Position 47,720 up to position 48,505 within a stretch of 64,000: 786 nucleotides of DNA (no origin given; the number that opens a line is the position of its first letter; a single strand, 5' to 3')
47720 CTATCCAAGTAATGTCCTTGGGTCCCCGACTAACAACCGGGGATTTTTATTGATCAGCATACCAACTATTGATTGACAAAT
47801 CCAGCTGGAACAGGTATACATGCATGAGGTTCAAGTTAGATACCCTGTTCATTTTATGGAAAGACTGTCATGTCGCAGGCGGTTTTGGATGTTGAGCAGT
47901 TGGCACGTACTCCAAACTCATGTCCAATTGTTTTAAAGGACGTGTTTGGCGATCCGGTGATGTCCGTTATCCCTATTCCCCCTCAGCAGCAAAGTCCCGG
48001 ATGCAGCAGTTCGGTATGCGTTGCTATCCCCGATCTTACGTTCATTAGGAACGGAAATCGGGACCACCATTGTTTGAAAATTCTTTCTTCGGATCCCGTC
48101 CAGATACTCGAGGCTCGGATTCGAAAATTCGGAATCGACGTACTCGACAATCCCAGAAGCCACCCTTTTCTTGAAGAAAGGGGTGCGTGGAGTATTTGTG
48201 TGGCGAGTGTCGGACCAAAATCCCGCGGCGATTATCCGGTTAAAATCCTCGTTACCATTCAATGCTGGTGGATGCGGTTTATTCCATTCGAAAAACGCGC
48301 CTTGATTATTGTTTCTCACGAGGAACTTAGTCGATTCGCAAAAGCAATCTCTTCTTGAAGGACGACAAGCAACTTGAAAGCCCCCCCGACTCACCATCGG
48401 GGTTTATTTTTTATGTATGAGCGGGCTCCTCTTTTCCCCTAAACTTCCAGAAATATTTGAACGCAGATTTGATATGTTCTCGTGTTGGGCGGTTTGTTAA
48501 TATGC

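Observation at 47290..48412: Tandemly duplicated promoter-leader-ORF-terminator cassette on the opposite strand between scpA and the glycan cluster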

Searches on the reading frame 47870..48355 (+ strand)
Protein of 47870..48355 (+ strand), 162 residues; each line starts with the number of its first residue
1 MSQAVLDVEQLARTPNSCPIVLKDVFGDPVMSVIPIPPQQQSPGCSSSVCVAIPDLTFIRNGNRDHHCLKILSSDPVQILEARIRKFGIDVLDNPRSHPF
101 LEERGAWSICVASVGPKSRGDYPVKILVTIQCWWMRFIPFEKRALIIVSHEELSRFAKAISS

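Call 8: search_protein_families(library=pfam, proteins=[window:47870-48355:+], max_evalue=1)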
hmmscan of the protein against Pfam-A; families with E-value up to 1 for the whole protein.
window:47870-48355:+ (162 aa): 1 family
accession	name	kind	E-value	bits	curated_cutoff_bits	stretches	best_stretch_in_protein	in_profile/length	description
PF25697.1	EBNA2_N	-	0.25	11.8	27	1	20-41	17-38/58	EBNA-2 N-terminal dimerization domain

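Call 9: search_protein_families(library=padloc, proteins=[window:47870-48355:+], max_evalue=1)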
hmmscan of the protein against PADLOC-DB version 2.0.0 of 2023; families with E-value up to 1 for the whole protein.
window:47870-48355:+ (162 aa): 0 families

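Call 16: find_homologous_proteins(query=window:47870-48355:+, max_evalue=0.01)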
Query window:47870-48355:+ (162 aa): 3 proteins with E <= 0.01 among 30 candidates.
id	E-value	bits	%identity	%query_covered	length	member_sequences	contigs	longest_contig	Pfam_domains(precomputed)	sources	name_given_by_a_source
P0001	1.0e-104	365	100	100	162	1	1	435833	-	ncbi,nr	ncbi:MAG: hypothetical protein K8Q97_04830 [Candidatus Andersenbacteria bacterium]|nr:hypothetical p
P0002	3.0e-90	318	89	100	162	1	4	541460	-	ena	-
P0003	9.8e-78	278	77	100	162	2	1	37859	-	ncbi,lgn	-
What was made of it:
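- Orphan status: ORF2 has only 3 hits among 5.8e9 clusters (call 16).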

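Call 18: search_protein_families(library=phrogs, proteins=[window:47870-48355:+], max_evalue=1)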
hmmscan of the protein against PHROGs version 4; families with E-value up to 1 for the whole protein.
window:47870-48355:+ (162 aa): 0 families

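Call 19: search_protein_families(library=ncbifam, proteins=[window:47870-48355:+], max_evalue=1)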
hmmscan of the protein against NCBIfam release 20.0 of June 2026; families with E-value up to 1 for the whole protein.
window:47870-48355:+ (162 aa): 0 families

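Call 20: find_encoding_contigs(protein=P0002, flank=5000, max_places=4)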
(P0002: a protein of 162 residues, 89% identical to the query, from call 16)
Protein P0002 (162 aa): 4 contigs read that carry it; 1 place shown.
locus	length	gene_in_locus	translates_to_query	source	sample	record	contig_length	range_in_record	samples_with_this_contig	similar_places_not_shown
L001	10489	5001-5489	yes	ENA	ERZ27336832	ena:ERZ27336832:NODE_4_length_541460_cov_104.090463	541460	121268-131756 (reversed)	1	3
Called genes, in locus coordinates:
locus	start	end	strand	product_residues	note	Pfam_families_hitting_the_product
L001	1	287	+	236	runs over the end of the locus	-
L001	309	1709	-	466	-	PF21799:MurD-like_N, PF08245:Mur_ligase_M, PF02875:Mur_ligase_C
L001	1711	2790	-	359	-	PF00953:Glycos_transf_4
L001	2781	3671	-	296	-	PF00768:Peptidase_S11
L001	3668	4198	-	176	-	PF04079:SMC_ScpB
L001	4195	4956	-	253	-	PF02616:SMC_ScpA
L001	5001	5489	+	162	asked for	-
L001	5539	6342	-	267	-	PF00535:Glycos_transf_2, PF13641:Glyco_tranf_2_3, PF13632:Glyco_trans_2_3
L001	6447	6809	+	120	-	-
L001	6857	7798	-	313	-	PF00535:Glycos_transf_2, PF13641:Glyco_tranf_2_3, PF13632:Glyco_trans_2_3 (weak)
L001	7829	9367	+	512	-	PF08245:Mur_ligase_M, PF02875:Mur_ligase_C (faint)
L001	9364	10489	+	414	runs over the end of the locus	PF01041:DegT_DnrJ_EryC1, PF00155:Aminotran_1_2 (weak), PF01041:DegT_DnrJ_EryC1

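Call 21: find_encoding_contigs(protein=P0003, flank=5000, max_places=4)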
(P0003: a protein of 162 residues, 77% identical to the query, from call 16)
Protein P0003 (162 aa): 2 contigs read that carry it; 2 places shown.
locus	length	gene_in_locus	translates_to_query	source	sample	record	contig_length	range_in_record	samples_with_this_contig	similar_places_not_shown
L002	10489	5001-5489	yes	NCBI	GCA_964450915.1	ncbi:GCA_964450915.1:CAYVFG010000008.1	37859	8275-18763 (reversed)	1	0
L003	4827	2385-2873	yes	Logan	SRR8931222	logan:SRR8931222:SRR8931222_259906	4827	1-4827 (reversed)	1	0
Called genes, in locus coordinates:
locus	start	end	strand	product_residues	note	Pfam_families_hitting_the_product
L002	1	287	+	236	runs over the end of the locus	-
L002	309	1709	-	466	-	PF21799:MurD-like_N, PF08245:Mur_ligase_M, PF02875:Mur_ligase_C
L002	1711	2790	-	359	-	PF00953:Glycos_transf_4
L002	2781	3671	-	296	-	PF13354:Beta-lactamase2 (faint), PF00768:Peptidase_S11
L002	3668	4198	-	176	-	PF04079:SMC_ScpB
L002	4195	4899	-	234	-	PF02616:SMC_ScpA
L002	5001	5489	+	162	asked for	-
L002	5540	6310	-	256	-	PF00535:Glycos_transf_2, PF13641:Glyco_tranf_2_3, PF13632:Glyco_trans_2_3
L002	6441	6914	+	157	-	-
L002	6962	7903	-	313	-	PF00535:Glycos_transf_2, PF13641:Glyco_tranf_2_3, PF13632:Glyco_trans_2_3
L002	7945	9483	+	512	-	PF08245:Mur_ligase_M, PF02875:Mur_ligase_C (weak)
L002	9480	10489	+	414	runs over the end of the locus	PF01041:DegT_DnrJ_EryC1, PF00155:Aminotran_1_2 (faint), PF01041:DegT_DnrJ_EryC1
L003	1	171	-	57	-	?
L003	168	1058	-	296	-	PF13354:Beta-lactamase2 (faint), PF00768:Peptidase_S11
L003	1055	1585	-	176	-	PF04079:SMC_ScpB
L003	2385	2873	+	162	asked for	-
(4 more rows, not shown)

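Call 41: predict_structure(alignment_id=A2)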
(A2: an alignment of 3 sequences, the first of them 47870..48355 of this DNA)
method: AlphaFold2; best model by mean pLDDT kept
length: 162 residues; sequences in the alignment: 3
mean_pLDDT: 35.2   pTM: 0.27
mean pLDDT of the five models: 35.2, 34.9, 33.2, 32.3, 30.6
residues with pLDDT >= 90: 0; 70-90: 0; 50-70: 10; < 50: 152
segments of 3 or more residues with pLDDT < 50: 1-77, 87-154, 159-162
pLDDT, mean of each block of 10 residues (from residue 1): 24 32 32 33 27 29 35 47 47 32 33 34 38 33 36 48 41
secondary structure, 60 per line:
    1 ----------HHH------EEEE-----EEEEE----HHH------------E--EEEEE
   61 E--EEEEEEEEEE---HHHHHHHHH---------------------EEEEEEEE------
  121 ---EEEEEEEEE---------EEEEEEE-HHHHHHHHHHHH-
elements in order: E20-23 E29-33 E56-61 E64-73 H77-85 E107-114 E124-132 E142-148 H150-161
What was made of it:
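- The ORF2 model is unusable (pLDDT 35, call 41).
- Tried and rejected: The ORF2 model was useless (pLDDT 35, call 41).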

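Call 44: search_protein_representatives(alignment_id=A2)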
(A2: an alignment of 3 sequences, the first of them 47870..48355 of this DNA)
Query: 3 sequences, 162 profile positions. Proteins with E-value up to 0.001 (for the whole library): 1; up to 1e-10: 1; up to 1e-30: 1. The best 1 are listed.
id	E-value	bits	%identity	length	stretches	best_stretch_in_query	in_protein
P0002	2.4e-104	362.1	-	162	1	1-162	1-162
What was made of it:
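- Its profile hits only itself among 1.84e9 representatives (call 44).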

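Call 66: search_dna_similar(query=window:47870-48355:+, collection=phages, mode=protein, max_evalue=1, max_rows=5)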
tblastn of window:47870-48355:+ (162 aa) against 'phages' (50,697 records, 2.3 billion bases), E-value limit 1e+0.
Records with a match: 5; places in all: 5; records where one place covers at least 80% of the query: 0.
Best place of each record, by identity: <60% 5.
By first word of the organism name: Arthrobacter 5.
By host as written in the record: Arthrobacter globiformis NRRL B-2979 SEA 4; Arthrobacter globiformis B-2979 1.
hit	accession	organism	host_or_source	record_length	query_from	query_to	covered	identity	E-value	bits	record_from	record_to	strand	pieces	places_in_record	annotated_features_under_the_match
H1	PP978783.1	Arthrobacter phage Raphaella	Arthrobacter globiformis B-2979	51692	105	153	30%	38.8%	2e-1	37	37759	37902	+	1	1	72: membrane protein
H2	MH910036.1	Arthrobacter phage Hestia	Arthrobacter globiformis NRRL B-2979 SEA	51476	105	153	30%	38.8%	2e-1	37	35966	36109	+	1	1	65: hypothetical protein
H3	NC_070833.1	Arthrobacter phage Hestia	Arthrobacter globiformis NRRL B-2979 SEA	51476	105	153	30%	38.8%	2e-1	37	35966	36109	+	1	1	65: hypothetical protein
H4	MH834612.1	Arthrobacter phage Faja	Arthrobacter globiformis NRRL B-2979 SEA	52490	105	153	30%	38.8%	2e-1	37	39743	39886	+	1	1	74: hypothetical protein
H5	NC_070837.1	Arthrobacter phage Faja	Arthrobacter globiformis NRRL B-2979 SEA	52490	105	153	30%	38.8%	2e-1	37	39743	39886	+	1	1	74: hypothetical protein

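Call 69: find_related_loci(query=A2, collection=viral_contigs, flank=3000)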
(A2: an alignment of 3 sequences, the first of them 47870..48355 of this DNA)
Query A2 (162 aa) in viral_contigs; peptide patterns used: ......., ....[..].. (x = any residue, [..] = any of these).
56 stretches matched a pattern, but none encodes a relative of the query by tblastn (E <= 1e-3).

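Call 87: search_solved_structures(query=A2, max_evalue=1)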
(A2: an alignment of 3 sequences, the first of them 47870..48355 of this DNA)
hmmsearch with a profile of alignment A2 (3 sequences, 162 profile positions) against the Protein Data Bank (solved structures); distinct sequences matched with E-value up to 1: 0.
